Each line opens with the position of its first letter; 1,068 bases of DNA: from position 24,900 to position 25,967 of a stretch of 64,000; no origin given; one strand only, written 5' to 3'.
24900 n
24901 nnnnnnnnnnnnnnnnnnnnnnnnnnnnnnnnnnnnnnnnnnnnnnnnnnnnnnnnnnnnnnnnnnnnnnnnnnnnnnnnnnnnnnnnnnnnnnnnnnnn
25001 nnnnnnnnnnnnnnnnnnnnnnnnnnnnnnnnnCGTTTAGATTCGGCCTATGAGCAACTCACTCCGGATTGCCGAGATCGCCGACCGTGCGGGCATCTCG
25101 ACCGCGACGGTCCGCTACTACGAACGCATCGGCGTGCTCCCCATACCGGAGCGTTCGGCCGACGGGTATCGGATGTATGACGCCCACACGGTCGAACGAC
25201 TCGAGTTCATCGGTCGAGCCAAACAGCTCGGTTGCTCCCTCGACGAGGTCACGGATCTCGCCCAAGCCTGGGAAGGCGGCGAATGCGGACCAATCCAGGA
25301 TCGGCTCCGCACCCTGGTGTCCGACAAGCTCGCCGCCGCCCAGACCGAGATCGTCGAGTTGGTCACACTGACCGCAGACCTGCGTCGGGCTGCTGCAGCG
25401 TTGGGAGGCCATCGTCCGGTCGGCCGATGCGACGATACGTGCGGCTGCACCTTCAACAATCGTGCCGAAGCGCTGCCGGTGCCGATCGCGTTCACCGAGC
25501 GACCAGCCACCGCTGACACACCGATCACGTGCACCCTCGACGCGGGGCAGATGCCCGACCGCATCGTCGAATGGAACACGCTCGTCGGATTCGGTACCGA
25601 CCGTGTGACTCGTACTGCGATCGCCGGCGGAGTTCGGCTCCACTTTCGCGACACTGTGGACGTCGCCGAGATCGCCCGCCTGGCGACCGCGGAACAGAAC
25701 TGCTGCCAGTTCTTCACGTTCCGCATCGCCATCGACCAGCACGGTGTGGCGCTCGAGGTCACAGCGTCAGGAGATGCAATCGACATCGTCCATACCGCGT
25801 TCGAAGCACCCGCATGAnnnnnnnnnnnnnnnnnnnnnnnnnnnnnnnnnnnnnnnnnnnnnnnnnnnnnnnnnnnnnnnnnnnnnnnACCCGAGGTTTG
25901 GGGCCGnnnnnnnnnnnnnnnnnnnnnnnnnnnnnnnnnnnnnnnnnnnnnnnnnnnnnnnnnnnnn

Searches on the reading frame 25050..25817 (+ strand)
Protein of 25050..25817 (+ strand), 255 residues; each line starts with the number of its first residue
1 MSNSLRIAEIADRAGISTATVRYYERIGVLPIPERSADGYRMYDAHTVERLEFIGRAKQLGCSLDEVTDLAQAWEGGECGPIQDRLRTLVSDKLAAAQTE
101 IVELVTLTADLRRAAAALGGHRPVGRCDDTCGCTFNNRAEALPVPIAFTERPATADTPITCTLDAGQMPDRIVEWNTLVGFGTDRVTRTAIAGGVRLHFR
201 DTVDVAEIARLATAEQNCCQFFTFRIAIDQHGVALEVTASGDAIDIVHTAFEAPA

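Call 44: search_protein_families(library=pfam, proteins=[window:25050-25817:+], max_evalue=0.001)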
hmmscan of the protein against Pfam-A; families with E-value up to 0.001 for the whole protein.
window:25050-25817:+ (255 aa): 3 families
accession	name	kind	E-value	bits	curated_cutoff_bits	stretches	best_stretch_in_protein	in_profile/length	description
PF13411.12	MerR_1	-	3.3e-17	62.8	21.6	1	6-73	2-68/69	MerR HTH family regulatory protein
PF00376.29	MerR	-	2.1e-13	50.3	28.2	1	6-43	1-38/38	MerR family regulatory protein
PF09278.17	MerR-DNA-bind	-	7.7e-09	36.5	25.4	1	48-113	1-64/65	MerR, DNA binding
